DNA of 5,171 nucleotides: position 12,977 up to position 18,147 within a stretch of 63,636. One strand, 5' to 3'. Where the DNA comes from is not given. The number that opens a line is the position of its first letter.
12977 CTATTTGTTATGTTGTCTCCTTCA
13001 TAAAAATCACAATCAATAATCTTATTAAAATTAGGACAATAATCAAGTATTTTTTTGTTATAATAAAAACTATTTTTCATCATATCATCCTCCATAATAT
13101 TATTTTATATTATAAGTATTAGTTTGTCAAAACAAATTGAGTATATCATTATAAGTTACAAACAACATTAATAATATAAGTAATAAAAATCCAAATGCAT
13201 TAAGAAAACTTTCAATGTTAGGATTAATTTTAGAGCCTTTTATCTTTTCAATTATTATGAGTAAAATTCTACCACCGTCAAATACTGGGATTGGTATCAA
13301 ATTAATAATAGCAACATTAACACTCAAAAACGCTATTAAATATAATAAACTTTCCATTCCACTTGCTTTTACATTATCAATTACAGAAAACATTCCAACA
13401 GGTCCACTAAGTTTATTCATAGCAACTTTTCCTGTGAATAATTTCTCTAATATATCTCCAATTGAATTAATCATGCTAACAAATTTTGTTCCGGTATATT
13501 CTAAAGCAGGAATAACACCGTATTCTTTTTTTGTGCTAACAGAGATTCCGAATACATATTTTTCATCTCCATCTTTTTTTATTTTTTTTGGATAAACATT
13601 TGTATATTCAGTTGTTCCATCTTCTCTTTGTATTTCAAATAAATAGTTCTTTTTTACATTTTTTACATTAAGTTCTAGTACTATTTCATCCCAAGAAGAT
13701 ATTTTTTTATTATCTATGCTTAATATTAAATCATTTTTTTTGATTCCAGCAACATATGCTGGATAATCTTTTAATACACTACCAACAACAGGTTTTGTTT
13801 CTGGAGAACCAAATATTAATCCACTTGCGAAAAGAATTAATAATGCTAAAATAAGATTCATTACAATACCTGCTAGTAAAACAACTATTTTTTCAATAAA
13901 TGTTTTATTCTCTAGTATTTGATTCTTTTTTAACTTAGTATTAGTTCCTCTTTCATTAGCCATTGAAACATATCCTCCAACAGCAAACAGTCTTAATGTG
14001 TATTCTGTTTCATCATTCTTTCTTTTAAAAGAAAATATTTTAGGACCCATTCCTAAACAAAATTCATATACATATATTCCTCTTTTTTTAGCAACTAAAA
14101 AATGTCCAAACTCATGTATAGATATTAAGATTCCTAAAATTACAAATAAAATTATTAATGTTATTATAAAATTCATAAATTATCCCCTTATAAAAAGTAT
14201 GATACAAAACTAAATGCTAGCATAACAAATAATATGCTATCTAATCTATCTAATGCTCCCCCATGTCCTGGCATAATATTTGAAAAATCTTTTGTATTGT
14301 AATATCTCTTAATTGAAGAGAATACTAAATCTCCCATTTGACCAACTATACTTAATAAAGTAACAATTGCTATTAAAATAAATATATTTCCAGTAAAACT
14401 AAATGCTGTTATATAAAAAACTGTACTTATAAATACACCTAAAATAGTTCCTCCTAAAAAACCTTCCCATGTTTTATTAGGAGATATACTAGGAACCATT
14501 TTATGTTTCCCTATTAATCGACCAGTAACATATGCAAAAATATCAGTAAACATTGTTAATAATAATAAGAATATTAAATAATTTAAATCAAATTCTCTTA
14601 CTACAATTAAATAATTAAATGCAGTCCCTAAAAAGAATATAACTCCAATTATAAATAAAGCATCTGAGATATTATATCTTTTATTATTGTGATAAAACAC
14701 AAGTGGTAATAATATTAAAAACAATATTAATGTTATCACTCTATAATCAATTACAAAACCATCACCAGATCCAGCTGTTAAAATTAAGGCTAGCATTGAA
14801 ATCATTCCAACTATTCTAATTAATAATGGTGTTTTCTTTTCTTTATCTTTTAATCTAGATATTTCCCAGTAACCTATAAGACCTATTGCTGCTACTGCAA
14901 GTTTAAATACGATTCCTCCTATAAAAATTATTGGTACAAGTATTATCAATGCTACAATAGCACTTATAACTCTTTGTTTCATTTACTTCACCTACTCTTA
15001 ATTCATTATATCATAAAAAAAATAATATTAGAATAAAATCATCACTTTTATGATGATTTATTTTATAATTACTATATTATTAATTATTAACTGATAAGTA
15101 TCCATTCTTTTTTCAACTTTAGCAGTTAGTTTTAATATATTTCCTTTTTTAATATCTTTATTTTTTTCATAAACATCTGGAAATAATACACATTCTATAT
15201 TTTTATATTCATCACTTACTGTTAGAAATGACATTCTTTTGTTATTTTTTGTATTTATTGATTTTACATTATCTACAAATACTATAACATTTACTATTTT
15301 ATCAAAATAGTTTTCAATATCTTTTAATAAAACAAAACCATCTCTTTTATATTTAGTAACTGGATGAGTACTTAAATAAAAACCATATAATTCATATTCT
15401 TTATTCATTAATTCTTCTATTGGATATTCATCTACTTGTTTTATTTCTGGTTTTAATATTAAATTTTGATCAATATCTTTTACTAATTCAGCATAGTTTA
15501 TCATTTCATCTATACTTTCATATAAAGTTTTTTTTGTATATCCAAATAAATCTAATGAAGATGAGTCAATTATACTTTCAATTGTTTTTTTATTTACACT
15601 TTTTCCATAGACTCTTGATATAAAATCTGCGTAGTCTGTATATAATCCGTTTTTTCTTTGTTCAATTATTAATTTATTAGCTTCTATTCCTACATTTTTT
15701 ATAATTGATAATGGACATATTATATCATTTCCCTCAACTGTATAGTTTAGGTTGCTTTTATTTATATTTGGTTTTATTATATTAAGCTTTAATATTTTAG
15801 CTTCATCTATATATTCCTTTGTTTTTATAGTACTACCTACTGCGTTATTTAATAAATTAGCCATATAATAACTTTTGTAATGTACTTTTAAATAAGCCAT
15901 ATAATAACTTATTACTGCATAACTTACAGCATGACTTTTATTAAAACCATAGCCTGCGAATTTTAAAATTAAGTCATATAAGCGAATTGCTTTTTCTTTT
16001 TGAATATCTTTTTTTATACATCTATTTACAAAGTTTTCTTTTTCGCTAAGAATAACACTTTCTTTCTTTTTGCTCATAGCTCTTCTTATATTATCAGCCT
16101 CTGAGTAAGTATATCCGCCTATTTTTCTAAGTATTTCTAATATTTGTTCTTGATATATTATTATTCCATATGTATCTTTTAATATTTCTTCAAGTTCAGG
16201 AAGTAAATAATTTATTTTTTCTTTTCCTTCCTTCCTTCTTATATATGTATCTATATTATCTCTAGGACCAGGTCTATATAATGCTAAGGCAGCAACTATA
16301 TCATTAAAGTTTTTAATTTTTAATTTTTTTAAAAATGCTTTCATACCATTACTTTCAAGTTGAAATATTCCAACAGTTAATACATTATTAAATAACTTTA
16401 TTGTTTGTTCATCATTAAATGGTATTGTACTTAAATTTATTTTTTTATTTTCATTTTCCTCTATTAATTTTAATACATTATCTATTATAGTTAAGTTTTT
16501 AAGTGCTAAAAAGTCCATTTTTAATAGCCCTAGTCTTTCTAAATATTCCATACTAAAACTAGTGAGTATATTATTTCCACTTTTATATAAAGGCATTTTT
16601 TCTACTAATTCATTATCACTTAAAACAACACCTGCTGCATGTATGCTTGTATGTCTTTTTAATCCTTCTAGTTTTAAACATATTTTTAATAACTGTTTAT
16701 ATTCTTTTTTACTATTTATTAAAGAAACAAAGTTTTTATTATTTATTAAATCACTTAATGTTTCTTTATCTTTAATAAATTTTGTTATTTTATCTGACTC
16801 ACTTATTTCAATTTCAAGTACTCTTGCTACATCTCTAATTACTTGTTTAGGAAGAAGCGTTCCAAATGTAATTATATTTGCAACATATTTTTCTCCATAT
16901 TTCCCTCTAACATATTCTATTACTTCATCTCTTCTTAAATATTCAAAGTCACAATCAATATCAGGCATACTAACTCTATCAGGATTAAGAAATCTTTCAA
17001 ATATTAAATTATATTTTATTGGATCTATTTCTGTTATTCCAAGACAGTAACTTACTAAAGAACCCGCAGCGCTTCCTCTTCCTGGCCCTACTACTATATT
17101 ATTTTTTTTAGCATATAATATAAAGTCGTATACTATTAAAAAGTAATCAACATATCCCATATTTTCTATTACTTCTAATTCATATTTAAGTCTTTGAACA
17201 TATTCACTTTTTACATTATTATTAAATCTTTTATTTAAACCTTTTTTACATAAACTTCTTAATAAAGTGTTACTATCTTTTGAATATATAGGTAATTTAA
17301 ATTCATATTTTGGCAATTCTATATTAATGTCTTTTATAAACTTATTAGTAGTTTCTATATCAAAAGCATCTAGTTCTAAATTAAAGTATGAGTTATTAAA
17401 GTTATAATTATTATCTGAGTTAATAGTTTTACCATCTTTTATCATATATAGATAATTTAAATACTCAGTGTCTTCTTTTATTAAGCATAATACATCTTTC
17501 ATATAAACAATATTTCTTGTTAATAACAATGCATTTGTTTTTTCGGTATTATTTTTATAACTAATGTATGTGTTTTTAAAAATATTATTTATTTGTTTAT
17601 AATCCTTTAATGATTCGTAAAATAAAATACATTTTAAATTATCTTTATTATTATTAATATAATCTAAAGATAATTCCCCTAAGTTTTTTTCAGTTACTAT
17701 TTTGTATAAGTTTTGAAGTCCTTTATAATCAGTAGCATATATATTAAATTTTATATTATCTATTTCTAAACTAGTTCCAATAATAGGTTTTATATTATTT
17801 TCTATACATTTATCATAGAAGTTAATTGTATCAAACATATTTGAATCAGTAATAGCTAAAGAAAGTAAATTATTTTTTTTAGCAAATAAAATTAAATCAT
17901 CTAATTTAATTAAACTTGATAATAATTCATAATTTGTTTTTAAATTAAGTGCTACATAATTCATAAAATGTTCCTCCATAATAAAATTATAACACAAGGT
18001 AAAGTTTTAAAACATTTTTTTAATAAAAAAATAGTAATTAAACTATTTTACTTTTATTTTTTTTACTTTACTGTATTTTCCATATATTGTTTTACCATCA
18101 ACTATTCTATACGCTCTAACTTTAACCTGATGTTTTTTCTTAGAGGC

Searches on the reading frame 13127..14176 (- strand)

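Call 86: search_protein_families(library=pfam, proteins=[window:13127-14176:-], max_evalue=0.0001)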
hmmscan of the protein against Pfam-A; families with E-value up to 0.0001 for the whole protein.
window:13127-14176:- (349 aa): 4 families
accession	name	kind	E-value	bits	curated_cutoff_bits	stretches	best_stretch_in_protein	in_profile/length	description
PF02163.28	Peptidase_M50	-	2.5e-59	200.8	27.2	1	11-336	3-221/221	Peptidase family M50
PF13180.12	PDZ_2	-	4.3e-08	33.8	27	1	126-190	11-75/80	PDZ domain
PF17820.7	PDZ_6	-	9.8e-07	28.9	27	1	130-165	1-36/54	PDZ domain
PF00595.29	PDZ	-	2.6e-06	28.1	23.2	1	127-174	25-72/81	PDZ domain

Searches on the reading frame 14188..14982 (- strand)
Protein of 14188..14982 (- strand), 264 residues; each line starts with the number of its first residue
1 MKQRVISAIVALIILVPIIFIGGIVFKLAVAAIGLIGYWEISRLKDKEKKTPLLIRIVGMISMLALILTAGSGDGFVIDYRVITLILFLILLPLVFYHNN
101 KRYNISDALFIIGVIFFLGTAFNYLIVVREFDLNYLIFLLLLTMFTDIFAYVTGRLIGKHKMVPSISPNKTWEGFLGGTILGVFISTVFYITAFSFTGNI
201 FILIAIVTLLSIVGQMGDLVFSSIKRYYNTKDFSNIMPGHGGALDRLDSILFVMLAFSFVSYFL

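Call 86: search_protein_families(library=pfam, proteins=[window:14188-14982:-], max_evalue=0.0001)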
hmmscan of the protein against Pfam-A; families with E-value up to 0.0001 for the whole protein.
window:14188-14982:- (264 aa): 1 family
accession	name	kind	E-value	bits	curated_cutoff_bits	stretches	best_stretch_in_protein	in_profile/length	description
PF01148.25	CTP_transf_1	-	1.2e-57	196.3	24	1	2-261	1-261/264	Cytidylyltransferase family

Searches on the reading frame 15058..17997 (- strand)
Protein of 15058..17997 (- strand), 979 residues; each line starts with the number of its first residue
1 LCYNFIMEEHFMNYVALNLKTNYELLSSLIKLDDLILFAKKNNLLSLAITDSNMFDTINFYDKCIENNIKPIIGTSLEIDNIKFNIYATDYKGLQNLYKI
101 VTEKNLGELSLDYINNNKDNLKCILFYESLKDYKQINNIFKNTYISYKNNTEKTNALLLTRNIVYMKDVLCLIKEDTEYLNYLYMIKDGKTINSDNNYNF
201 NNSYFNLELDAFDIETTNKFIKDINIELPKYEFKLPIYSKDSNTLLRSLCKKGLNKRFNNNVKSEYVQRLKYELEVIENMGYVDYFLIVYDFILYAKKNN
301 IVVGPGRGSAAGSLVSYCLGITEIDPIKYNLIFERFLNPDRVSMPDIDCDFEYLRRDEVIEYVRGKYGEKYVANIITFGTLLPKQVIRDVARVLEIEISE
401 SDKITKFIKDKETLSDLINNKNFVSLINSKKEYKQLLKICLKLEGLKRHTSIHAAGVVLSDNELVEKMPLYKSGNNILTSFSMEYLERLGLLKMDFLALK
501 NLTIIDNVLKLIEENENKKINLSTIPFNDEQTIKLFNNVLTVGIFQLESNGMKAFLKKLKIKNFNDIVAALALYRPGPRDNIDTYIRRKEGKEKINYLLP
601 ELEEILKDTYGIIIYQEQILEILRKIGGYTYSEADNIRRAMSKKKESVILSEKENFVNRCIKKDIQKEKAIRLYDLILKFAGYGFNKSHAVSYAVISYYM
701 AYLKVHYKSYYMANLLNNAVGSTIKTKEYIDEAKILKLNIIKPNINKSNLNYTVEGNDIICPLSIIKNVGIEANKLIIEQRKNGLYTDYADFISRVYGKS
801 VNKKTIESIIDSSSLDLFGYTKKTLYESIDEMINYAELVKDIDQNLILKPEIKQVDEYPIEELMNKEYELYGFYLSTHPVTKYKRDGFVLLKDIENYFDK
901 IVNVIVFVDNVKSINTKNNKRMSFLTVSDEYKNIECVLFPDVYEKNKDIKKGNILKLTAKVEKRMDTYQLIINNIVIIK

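Call 86: search_protein_families(library=pfam, proteins=[window:15058-17997:-], max_evalue=0.0001)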
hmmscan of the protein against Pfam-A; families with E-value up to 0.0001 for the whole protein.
window:15058-17997:- (979 aa): 5 families
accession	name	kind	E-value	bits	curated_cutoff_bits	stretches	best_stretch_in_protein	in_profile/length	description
PF07733.18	DNA_pol3_alpha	-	1.4e-100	336.7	23.9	1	245-498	2-260/260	Bacterial DNA polymerase III alpha NTPase domain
PF17657.6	DNA_pol3_finger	-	5.9e-62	208.3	22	1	501-663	1-165/166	Bacterial DNA polymerase III alpha subunit finger domain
PF14579.12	HHH_6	-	1.2e-20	73.9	25.6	1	738-825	2-90/90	Helix-hairpin-helix motif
PF02811.25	PHP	-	3.6e-15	57.1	26.4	1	17-134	2-115/164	PHP domain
PF01336.31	tRNA_anti-codon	-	4.4e-12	46.2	27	1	908-978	7-75/75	OB-fold nucleic acid binding domain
